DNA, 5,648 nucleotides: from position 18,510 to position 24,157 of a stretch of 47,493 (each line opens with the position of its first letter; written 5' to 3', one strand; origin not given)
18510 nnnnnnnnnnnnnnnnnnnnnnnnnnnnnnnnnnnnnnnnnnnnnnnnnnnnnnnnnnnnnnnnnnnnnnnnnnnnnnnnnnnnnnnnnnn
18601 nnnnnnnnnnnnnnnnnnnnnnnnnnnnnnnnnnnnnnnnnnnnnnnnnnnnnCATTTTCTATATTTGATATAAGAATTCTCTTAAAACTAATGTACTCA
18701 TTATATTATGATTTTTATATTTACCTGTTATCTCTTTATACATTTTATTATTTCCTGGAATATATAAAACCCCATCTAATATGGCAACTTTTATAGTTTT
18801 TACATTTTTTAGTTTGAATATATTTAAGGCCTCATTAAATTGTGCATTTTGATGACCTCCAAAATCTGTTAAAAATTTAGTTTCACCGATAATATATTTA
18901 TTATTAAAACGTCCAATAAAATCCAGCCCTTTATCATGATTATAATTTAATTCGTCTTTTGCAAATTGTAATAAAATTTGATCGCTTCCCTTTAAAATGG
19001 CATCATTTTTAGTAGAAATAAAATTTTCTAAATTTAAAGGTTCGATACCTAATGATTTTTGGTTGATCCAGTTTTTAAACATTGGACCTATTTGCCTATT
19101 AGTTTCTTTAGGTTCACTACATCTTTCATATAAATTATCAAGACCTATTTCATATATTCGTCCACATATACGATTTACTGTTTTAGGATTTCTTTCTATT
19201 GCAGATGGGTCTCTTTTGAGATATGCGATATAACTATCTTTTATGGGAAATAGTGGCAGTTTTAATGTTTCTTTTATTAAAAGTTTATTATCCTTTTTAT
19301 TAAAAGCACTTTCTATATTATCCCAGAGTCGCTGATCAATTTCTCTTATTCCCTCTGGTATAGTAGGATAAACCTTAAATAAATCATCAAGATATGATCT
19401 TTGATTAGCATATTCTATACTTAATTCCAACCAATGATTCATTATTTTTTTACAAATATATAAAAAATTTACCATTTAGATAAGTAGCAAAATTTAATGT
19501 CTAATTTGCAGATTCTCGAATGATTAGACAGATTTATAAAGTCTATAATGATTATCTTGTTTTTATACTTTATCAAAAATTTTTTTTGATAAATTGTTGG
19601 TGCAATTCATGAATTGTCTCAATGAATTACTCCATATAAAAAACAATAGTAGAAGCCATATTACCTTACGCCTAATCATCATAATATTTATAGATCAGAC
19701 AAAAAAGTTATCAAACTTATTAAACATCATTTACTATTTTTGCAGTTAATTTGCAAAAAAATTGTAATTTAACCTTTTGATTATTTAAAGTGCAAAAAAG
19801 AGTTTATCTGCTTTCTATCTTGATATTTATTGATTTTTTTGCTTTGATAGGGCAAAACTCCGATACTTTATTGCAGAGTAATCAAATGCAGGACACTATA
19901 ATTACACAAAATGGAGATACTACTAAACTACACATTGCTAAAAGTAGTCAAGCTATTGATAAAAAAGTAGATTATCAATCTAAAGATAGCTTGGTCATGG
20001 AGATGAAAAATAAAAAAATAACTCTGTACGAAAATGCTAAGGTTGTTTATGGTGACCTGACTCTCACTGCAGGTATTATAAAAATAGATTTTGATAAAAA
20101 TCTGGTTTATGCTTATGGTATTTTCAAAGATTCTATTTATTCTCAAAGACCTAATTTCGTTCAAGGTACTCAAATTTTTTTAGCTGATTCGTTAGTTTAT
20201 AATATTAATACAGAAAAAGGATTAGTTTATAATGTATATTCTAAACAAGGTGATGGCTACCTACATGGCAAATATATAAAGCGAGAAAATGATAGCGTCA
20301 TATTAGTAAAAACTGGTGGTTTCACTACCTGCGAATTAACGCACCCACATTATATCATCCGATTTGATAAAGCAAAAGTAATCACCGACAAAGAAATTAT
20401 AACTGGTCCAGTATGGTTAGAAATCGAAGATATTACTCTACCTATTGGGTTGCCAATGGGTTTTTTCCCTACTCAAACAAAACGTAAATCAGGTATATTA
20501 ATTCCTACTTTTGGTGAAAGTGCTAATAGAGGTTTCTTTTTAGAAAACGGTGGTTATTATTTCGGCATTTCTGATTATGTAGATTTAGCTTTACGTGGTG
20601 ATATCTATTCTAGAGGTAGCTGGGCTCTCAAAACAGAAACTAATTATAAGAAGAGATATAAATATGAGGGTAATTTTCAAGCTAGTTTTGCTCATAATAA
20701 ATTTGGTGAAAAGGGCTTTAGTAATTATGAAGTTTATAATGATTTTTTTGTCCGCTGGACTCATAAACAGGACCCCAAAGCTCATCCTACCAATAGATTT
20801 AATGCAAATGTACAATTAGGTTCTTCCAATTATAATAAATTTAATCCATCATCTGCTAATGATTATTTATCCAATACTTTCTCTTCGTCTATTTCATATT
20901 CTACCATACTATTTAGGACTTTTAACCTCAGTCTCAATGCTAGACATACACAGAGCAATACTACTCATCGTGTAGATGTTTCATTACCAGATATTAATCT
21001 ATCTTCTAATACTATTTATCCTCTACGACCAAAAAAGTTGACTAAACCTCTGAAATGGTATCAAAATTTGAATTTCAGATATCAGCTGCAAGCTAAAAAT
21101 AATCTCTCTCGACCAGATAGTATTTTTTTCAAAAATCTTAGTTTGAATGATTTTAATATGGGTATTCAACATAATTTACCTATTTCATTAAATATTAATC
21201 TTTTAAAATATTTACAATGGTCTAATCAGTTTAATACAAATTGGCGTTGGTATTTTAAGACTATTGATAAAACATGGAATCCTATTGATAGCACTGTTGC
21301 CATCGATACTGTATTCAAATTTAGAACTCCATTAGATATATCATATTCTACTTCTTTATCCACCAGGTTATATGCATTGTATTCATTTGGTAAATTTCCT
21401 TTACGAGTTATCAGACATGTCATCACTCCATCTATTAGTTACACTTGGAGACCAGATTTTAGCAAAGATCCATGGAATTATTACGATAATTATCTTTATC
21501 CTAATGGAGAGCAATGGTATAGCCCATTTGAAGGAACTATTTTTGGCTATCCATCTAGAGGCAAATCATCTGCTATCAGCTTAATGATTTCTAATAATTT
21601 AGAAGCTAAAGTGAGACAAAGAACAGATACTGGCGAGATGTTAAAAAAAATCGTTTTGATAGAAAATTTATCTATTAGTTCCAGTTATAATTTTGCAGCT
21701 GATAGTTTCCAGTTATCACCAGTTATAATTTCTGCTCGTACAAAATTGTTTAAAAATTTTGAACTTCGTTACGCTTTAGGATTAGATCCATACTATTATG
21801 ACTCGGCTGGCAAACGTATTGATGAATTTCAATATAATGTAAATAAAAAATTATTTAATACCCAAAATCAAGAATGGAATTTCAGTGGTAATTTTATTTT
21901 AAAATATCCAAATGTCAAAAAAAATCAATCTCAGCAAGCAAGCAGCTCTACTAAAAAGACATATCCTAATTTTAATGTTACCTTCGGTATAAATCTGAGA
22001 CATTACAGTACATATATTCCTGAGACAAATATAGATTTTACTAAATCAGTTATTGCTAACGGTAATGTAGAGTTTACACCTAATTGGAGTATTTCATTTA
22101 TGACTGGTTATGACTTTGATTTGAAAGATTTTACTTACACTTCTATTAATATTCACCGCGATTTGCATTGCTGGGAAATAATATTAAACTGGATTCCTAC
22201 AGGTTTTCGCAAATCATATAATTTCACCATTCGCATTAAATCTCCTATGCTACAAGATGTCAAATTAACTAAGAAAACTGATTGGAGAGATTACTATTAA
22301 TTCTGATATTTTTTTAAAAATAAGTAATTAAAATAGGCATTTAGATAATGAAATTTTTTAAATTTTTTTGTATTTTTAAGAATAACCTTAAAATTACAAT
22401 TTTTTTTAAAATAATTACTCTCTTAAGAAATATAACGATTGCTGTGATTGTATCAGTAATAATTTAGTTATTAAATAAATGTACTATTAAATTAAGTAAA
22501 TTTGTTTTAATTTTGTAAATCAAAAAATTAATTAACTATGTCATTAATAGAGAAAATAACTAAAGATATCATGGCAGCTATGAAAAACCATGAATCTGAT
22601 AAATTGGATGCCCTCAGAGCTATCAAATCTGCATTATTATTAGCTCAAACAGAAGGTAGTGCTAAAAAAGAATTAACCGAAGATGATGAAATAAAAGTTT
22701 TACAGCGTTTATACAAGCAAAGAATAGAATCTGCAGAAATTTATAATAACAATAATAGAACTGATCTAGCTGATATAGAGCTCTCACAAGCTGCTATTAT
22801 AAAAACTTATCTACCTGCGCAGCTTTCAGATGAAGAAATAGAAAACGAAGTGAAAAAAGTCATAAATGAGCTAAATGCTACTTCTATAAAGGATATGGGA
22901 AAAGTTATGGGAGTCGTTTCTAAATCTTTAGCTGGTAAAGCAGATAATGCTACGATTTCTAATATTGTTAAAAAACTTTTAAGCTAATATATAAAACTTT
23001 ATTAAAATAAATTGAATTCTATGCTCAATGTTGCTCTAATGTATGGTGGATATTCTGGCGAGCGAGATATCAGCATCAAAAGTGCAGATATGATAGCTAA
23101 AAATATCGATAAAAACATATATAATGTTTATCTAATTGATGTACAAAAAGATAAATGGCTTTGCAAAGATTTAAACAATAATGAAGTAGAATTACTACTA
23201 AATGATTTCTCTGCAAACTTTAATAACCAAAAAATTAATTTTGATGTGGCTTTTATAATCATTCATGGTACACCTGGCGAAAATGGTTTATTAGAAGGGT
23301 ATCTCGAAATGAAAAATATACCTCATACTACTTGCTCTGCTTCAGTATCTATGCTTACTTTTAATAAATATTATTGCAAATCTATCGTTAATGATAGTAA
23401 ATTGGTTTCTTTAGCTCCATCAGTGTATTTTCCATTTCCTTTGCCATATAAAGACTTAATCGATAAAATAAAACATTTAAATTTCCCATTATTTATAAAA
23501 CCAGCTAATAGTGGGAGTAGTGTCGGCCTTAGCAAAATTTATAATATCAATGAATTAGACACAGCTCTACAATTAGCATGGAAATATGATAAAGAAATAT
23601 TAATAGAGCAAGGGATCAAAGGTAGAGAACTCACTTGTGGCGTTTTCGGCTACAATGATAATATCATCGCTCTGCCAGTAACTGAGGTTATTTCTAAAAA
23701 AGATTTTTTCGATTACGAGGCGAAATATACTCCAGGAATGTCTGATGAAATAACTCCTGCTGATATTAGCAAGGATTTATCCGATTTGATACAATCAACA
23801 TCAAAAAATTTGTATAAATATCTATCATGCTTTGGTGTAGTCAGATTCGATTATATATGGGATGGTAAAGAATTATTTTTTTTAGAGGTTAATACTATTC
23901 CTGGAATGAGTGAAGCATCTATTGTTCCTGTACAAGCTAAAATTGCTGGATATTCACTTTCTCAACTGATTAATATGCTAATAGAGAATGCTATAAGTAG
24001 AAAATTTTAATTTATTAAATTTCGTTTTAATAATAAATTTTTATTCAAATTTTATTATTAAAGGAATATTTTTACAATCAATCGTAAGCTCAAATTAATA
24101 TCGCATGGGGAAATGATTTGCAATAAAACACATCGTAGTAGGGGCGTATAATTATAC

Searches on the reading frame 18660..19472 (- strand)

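Call 64: search_protein_families(library=pfam, proteins=[window:18660-19472:-], max_evalue=0.00001)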
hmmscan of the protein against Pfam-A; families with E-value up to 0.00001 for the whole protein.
window:18660-19472:- (270 aa): 1 family
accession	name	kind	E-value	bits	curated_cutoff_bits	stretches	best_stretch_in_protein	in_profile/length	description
PF06300.18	Tsp45I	-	3.6e-123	410.6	25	1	12-270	1-260/260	Tsp45I type II restriction enzyme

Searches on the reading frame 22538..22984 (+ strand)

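Call 64: search_protein_families(library=pfam, proteins=[window:22538-22984:+], max_evalue=0.00001)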
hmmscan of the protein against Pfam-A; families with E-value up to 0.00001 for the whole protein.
window:22538-22984:+ (149 aa): 1 family
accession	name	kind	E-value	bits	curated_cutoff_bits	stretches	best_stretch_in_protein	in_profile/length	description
PF09424.15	YqeY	-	6.6e-45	153.1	27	1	5-148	2-143/143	Yqey-like protein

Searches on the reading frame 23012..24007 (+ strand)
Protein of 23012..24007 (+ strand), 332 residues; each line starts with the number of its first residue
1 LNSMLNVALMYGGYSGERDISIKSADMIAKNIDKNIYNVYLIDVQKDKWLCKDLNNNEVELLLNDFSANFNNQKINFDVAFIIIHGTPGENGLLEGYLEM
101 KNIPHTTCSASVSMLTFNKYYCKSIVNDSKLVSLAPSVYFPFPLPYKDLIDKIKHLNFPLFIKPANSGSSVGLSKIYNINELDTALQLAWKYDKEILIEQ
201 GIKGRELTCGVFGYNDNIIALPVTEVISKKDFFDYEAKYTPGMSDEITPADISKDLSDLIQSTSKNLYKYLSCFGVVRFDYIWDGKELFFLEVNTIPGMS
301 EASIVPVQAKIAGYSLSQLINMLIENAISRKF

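Call 64: search_protein_families(library=pfam, proteins=[window:23012-24007:+], max_evalue=0.00001)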
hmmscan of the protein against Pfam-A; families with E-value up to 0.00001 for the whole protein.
window:23012-24007:+ (332 aa): 2 families
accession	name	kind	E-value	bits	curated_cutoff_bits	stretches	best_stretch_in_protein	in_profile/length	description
PF07478.18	Dala_Dala_lig_C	-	1.1e-51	175.7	24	1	153-325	32-204/204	D-ala D-ala ligase C-terminus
PF01820.27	Dala_Dala_lig_N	-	2e-22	80.4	34.6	1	6-108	1-121/121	D-ala D-ala ligase N-terminus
